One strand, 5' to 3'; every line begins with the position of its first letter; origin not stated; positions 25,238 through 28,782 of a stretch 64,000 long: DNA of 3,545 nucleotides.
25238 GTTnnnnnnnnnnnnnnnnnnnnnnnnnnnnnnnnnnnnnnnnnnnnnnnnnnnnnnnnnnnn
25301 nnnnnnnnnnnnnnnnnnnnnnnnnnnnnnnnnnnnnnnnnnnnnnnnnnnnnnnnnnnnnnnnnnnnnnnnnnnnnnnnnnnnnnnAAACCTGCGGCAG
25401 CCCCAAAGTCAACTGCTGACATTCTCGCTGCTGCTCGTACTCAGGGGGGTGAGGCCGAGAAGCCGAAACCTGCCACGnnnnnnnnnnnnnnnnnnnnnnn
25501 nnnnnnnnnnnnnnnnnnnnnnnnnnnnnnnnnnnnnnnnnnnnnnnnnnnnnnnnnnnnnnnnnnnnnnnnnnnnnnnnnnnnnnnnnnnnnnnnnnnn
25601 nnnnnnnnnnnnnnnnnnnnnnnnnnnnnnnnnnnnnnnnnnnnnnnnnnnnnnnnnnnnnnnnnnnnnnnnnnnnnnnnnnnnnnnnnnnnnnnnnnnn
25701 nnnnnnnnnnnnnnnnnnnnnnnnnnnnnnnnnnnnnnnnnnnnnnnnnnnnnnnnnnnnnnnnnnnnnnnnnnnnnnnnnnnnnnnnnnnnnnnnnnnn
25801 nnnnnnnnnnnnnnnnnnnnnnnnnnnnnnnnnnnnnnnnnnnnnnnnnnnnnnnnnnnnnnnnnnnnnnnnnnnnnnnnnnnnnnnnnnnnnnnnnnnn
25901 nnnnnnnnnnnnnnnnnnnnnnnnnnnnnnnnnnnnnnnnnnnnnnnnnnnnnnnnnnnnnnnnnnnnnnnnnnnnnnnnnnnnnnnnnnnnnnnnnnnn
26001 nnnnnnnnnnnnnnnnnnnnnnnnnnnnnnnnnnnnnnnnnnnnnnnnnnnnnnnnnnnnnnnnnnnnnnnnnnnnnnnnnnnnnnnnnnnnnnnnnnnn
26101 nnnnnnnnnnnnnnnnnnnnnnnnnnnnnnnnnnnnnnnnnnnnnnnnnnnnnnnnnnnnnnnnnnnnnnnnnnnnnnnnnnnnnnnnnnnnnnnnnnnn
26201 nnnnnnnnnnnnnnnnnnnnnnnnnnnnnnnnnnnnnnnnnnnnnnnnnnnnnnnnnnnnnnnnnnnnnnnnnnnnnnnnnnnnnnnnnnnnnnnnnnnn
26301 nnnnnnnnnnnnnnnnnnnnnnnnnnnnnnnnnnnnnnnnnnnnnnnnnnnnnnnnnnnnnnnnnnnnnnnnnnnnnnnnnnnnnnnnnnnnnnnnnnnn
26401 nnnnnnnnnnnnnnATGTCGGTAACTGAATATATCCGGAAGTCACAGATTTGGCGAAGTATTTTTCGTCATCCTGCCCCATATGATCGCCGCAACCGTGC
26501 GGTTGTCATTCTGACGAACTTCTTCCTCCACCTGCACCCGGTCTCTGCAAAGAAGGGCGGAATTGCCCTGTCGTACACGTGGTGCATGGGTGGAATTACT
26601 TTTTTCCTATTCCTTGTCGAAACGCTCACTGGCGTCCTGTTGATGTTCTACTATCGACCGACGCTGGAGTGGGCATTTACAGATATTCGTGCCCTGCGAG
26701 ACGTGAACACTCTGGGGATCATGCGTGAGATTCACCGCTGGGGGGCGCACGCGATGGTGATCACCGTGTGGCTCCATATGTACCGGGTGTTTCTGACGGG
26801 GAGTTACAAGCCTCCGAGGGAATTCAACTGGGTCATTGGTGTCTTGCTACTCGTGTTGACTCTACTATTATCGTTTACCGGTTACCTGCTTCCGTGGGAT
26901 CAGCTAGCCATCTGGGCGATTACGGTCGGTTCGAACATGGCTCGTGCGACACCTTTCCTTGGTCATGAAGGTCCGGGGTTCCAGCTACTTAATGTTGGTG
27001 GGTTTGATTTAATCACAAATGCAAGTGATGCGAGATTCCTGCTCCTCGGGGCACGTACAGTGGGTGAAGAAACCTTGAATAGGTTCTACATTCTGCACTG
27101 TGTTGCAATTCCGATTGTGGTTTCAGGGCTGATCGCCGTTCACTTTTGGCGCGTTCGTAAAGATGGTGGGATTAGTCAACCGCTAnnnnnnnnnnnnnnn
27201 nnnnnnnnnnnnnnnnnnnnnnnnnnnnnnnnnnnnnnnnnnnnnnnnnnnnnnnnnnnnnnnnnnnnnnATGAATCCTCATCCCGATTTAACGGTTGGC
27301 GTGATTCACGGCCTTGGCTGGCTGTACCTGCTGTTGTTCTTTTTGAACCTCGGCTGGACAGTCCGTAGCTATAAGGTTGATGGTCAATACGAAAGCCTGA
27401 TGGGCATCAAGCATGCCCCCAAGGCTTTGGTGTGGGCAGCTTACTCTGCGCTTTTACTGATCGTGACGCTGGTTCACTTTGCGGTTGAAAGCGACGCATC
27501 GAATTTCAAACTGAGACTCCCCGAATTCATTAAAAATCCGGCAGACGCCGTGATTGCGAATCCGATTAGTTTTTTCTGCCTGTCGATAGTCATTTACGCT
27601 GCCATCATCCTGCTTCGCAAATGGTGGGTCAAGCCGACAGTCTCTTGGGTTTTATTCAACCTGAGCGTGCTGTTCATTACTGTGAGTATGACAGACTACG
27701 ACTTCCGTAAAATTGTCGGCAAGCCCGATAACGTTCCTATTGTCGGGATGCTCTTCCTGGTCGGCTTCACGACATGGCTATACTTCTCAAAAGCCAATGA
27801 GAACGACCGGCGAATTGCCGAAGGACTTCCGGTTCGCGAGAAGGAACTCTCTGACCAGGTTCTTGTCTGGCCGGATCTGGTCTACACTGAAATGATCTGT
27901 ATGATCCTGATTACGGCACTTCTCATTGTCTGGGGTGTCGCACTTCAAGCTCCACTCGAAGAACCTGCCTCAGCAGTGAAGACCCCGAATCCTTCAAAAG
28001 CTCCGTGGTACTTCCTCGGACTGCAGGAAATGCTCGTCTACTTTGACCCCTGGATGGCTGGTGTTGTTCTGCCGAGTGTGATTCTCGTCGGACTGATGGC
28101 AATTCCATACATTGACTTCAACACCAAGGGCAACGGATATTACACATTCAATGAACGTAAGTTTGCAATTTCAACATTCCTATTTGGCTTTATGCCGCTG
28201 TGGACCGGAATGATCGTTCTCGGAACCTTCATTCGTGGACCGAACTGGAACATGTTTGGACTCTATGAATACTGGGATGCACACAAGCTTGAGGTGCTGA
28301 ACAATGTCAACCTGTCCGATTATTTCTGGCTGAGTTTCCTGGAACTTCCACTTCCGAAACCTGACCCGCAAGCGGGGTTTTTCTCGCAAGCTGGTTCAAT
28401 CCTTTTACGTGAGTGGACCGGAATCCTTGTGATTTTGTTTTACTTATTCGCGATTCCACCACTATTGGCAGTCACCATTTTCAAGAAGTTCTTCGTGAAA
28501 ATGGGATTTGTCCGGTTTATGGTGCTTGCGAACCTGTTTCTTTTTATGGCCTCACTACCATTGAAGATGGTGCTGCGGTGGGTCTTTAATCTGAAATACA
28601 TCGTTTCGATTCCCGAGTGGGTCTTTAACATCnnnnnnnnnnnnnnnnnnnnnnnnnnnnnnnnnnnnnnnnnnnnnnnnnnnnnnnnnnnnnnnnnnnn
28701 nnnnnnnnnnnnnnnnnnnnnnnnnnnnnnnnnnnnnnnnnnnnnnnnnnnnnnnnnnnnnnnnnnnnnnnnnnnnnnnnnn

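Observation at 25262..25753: Rieske protein has a roughly 195-aa extension upstream of its twin-arginine motif containing 4-5 conserved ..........-GG modules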

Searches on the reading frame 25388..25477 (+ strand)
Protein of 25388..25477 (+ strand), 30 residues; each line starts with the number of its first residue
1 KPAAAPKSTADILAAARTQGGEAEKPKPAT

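Call 79: search_protein_representatives(alignment_id=A7)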
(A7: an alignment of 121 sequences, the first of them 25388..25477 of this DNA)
Query: 121 sequences, 30 profile positions. Proteins with E-value up to 0.001 (for the whole library): 272; up to 1e-10: 40; up to 1e-30: 0. The best 150 are listed.
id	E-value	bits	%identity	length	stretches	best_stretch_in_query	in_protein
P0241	1.8e-27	110.6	-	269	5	1-29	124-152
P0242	1.2e-25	104.8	-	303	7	1-27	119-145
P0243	9.5e-21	89.2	-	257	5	6-25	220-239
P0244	3.6e-20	87.4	-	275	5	1-27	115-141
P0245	9.6e-20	86.0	-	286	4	4-29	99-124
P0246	4.3e-18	80.8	-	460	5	1-29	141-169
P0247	2.0e-17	78.7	-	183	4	2-29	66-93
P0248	2.6e-17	78.3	-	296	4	1-30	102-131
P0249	2.4e-16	75.2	-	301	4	3-29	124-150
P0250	3.4e-16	74.7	-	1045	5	5-27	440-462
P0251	2.8e-15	71.8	-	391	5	3-30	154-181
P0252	3.9e-15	71.4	-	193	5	1-30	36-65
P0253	4.1e-15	71.3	-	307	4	6-28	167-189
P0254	2.1e-14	69.1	-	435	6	1-29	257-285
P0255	3.4e-14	68.4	-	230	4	1-28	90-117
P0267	7.9e-12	60.8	-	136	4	11-27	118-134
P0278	9.1e-11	57.5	-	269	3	1-29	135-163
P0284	2.1e-10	56.3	-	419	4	2-23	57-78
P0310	4.1e-09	52.2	-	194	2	1-30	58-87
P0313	5.0e-09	51.9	-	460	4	4-21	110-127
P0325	1.9e-08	50.1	-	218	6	1-30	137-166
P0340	4.6e-08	48.8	-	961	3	1-30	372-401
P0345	1.2e-07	47.6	-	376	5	5-28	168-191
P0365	3.2e-07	46.2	-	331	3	2-25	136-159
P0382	1.3e-06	44.2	-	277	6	3-30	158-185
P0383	1.4e-06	44.1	-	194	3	8-26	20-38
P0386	1.7e-06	43.8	-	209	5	2-29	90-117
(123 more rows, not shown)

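Call 82: find_encoding_contigs(protein=P0382, flank=6000, max_places=4)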
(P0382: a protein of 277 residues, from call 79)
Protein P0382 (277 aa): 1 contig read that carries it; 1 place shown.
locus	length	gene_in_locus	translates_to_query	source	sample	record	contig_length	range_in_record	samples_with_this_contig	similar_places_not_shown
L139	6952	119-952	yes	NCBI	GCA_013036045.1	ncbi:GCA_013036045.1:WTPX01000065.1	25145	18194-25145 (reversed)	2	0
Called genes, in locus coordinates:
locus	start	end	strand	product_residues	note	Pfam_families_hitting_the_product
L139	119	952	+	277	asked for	-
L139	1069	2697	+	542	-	PF00034:Cytochrom_C, PF13442:Cytochrome_CBB3, PF00034:Cytochrom_C, PF13442:Cytochrome_CBB3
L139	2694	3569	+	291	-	PF02790:COX2_TM, PF00116:COX2, PF13473:Cupredoxin_1 (weak)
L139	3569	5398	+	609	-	PF00115:COX1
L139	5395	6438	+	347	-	PF02628:COX15-CtaA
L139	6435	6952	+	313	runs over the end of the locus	PF01040:UbiA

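Call 83: search_protein_families(library=pfam, proteins=[P0250, P0340, P0345, P0382, P0310, P0284, P0313, P0278, P0267], max_evalue=0.01)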
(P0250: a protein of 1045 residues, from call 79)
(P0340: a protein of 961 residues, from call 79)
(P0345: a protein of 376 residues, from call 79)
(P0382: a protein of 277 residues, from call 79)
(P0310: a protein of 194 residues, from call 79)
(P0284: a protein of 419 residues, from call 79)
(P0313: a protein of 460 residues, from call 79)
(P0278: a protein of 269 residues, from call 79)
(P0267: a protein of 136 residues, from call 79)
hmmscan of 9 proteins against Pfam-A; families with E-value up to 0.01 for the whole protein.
P0250 (1045 aa): 12 families
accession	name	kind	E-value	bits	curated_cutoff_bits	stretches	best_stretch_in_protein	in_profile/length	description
PF00027.35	cNMP_binding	-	1.4e-24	86.3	27.5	2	155-205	35-86/89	Cyclic nucleotide-binding domain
PF13187.11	Fer4_9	-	1.6e-08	34.9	27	1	777-823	1-51/52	4Fe-4S dicluster domain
PF00037.32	Fer4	-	7.9e-08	32.2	21.1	2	804-824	3-23/24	4Fe-4S binding domain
PF13237.11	Fer4_10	-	1.9e-07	31.3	25.5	2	774-820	5-53/53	4Fe-4S dicluster domain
PF13247.11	Fer4_11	-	8.1e-07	29.6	26.2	1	772-827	4-62/100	4Fe-4S dicluster domain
PF12838.12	Fer4_7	-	8.7e-06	26.5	27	0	809-828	2-21/52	4Fe-4S dicluster domain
PF14697.11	Fer4_21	-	3.4e-05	24.3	35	1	778-826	8-59/59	4Fe-4S dicluster domain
PF12837.12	Fer4_6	-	6e-05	23.3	25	1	736-751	4-19/24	4Fe-4S binding domain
PF12797.12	Fer4_2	-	7.1e-05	23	24.5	1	735-751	4-20/22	4Fe-4S binding domain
PF12800.12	Fer4_4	-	0.0038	17.9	24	1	807-822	2-17/17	4Fe-4S binding domain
PF25160.1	LdpA_Fe-S-bd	-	0.0048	17.1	27.6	1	781-827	5-46/49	LdpA Fe-S cluster-binding domain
PF13183.11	Fer4_8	-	0.0053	17.7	27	0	809-838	5-35/68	4Fe-4S dicluster domain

P0340 (961 aa): 11 families
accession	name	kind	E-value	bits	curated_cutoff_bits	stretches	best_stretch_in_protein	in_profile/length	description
PF00027.35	cNMP_binding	-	9.7e-27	93.2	27.5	3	171-213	43-85/89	Cyclic nucleotide-binding domain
PF13187.11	Fer4_9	-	1.1e-08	35.3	27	1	677-723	1-51/52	4Fe-4S dicluster domain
PF13247.11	Fer4_11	-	4e-08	33.8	26.2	1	672-730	4-65/100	4Fe-4S dicluster domain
PF00037.32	Fer4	-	6.4e-06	26.2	21.1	2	703-724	2-23/24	4Fe-4S binding domain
PF12797.12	Fer4_2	-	4.8e-05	23.5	24.5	2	635-651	4-20/22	4Fe-4S binding domain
PF12837.12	Fer4_6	-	7e-05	23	25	1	636-651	4-19/24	4Fe-4S binding domain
PF13237.11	Fer4_10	-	0.00024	21.4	25.5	0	704-746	4-52/53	4Fe-4S dicluster domain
PF12838.12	Fer4_7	-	0.00027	21.8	27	0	709-746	2-48/52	4Fe-4S dicluster domain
PF14697.11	Fer4_21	-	0.00055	20.5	35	1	677-726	7-59/59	4Fe-4S dicluster domain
PF25160.1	LdpA_Fe-S-bd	-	0.0048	17.1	27.6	1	680-728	4-47/49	LdpA Fe-S cluster-binding domain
PF12800.12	Fer4_4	-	0.0071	17.1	24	1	707-722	2-17/17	4Fe-4S binding domain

P0345 (376 aa): 0 families

P0382 (277 aa): 0 families

P0310 (194 aa): 1 family
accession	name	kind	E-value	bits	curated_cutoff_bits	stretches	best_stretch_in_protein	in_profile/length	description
PF05036.18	SPOR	-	2.6e-15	56.9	21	1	115-179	3-65/76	SPOR domain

P0284 (419 aa): 1 family
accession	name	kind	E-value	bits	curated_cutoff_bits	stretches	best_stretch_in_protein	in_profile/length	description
PF00355.32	Rieske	-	0.002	18.4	20.3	1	322-383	27-85/88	Rieske [2Fe-2S] domain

P0313 (460 aa): 0 families

P0278 (269 aa): 0 families

P0267 (136 aa): 0 families

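Call 84: find_encoding_contigs(protein=P0386, flank=7000, max_places=4)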
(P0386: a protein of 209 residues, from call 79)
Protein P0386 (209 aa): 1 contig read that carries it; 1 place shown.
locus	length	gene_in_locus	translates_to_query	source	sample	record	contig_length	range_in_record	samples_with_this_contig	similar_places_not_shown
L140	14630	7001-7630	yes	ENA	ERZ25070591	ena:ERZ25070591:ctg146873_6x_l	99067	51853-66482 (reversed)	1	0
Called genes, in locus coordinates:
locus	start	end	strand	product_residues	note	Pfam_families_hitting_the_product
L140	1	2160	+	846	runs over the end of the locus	PF13671:AAA_33, PF00149:Metallophos, PF16542:PNKP_ligase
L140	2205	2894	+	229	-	PF10127:RlaP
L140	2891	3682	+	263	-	PF10127:RlaP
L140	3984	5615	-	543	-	-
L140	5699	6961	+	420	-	-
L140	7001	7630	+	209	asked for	-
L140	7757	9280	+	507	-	PF00034:Cytochrom_C, PF13442:Cytochrome_CBB3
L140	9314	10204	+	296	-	PF02790:COX2_TM (weak), PF00116:COX2, PF13473:Cupredoxin_1 (weak)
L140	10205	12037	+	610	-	PF00115:COX1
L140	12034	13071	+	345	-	PF02628:COX15-CtaA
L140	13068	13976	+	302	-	PF01040:UbiA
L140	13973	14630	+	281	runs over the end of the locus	PF00510:COX3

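Call 85: find_encoding_contigs(protein=P0325, flank=7000, max_places=4)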
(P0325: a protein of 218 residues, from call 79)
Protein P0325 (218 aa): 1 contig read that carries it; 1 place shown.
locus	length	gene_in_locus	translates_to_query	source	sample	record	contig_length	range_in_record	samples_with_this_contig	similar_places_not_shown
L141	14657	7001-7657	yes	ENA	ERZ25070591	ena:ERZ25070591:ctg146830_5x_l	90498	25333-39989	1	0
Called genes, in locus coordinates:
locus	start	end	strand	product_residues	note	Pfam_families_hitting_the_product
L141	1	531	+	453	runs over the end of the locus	PF13671:AAA_33, PF00149:Metallophos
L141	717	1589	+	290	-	-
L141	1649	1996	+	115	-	-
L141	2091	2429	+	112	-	-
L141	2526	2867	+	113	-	-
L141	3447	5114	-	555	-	-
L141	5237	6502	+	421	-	-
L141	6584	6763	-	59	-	-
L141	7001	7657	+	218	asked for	-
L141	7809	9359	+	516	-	PF00034:Cytochrom_C, PF13442:Cytochrome_CBB3, PF00034:Cytochrom_C, PF13442:Cytochrome_CBB3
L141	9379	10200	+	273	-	PF02790:COX2_TM, PF00116:COX2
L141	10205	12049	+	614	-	PF00115:COX1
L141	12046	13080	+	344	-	PF02628:COX15-CtaA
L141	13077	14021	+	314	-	PF01040:UbiA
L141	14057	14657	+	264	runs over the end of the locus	PF00510:COX3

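Call 86: find_encoding_contigs(protein=P0345, flank=7000, max_places=4)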
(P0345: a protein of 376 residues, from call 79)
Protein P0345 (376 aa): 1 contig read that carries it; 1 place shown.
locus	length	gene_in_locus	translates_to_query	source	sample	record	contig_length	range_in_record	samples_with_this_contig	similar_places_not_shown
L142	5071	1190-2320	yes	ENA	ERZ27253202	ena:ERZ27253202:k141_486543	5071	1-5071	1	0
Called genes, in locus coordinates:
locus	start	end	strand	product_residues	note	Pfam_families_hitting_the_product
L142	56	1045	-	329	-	PF14336:GLUCM-like_C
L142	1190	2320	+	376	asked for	-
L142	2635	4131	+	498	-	PF00034:Cytochrom_C, PF13442:Cytochrome_CBB3, PF00034:Cytochrom_C, PF13442:Cytochrome_CBB3 (weak)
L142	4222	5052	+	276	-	PF02790:COX2_TM, PF00116:COX2, PF13473:Cupredoxin_1 (weak)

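Call 87: find_encoding_contigs(protein=P0250, flank=7000, max_places=4)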
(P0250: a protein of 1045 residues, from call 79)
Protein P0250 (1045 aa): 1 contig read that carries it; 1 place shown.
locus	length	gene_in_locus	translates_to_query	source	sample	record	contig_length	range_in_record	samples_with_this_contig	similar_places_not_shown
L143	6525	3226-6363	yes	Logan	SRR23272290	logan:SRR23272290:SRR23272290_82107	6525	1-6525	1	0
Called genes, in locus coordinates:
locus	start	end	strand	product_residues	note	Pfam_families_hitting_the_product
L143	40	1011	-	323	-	PF00248:Aldo_ket_red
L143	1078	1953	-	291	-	PF03807:F420_oxidored (weak), PF02153:PDH_N, PF20463:PDH_C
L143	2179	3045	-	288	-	-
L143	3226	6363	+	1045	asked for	PF00027:cNMP_binding, PF12838:Fer4_7 (faint), PF13187:Fer4_9 (faint), PF00037:Fer4 (faint), PF13237:Fer4_10 (faint), PF13247:Fer4_11 (weak)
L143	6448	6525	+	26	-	?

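Call 91: find_encoding_contigs(protein=P0278, flank=7000, max_places=3)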
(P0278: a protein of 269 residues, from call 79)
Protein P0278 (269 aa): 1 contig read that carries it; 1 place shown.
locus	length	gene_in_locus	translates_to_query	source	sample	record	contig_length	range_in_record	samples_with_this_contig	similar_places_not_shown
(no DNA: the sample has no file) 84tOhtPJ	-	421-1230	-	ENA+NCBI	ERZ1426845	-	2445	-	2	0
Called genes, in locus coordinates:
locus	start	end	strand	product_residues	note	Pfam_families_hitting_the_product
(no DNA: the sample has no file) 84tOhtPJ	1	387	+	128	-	?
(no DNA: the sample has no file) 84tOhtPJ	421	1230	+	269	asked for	-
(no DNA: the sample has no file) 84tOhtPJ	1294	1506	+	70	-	-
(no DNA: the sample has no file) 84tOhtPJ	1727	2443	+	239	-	?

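Call 92: find_encoding_contigs(protein=P0383, flank=7000, max_places=3)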
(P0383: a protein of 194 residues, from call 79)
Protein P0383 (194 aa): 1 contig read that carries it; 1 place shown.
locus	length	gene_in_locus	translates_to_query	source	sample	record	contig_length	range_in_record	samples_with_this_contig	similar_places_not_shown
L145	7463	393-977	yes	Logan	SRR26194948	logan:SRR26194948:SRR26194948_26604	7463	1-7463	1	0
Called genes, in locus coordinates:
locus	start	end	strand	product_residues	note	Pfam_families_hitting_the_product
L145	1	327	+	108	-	?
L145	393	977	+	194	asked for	-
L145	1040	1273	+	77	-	-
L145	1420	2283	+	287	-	-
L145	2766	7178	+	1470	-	PF07719:TPR_2 (faint), PF13174:TPR_6 (faint), PF13424:TPR_12 (faint), PF13428:TPR_14 (faint), PF13360:PQQ_2 (weak), PF13360:PQQ_2, PF13432:TPR_16 (weak), PF13360:PQQ_2, +2 more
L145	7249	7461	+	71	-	?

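Call 93: find_encoding_contigs(protein=P0365, flank=7000, max_places=3)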
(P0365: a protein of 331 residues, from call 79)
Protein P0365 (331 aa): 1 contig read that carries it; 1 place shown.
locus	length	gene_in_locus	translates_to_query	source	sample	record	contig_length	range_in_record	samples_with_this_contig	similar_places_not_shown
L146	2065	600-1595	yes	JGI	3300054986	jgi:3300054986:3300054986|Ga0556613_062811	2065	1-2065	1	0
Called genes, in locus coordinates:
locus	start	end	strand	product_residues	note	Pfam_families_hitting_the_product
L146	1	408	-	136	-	?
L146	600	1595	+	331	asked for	-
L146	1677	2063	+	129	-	?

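Call 94: find_encoding_contigs(protein=P0267, flank=7000, max_places=3)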
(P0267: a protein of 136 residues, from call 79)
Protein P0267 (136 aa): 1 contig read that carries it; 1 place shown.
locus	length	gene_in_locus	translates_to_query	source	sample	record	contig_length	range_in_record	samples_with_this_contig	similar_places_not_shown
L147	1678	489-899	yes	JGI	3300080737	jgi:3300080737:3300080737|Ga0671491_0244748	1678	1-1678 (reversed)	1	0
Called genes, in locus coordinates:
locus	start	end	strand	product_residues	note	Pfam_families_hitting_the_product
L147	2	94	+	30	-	?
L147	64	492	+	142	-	-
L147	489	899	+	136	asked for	-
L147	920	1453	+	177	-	-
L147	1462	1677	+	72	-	?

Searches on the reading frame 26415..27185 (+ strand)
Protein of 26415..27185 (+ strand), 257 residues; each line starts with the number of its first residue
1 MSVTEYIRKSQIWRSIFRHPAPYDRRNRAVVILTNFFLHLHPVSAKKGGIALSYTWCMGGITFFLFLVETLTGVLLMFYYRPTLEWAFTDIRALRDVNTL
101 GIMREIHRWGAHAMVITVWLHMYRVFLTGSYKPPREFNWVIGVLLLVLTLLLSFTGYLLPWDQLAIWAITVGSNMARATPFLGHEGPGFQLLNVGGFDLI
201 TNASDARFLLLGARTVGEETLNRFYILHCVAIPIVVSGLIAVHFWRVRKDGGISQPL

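Call 3: search_protein_families(library=pfam, proteins=[window:26415-27185:+], max_evalue=1)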
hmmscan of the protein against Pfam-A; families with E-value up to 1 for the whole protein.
window:26415-27185:+ (257 aa): 4 families
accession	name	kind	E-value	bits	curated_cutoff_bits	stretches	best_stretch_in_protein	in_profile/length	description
PF00033.24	Cytochrome_B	-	5.4e-42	144.2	27.2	2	51-184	9-143/189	Cytochrome b/b6/petB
PF13631.11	Cytochrom_B_N_2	-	1.2e-33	116.9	27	2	113-184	2-73/169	Cytochrome b(N-terminal)/b6/petB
PF14358.11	DUF4405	-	9.1e-06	26.5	26.7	1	61-123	5-63/66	Domain of unknown function (DUF4405)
PF01292.26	Ni_hydr_CYTB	-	9.6e-05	22.7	30.1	1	13-127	61-164/179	Prokaryotic cytochrome b561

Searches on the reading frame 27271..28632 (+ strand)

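Call 3: search_protein_families(library=pfam, proteins=[window:27271-28632:+], max_evalue=1)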
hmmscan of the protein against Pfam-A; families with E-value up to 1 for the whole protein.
window:27271-28632:+ (454 aa): 2 families
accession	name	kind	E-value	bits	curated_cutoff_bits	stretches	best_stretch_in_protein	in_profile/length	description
PF00032.22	Cytochrom_B_C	-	0.00011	22.8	20.7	1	232-310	1-78/102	Cytochrome b(C-terminal)/b6/petD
PF20583.3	DUF6786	-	0.25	10.5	27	1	34-79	244-289/376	Family of unknown function (DUF6786)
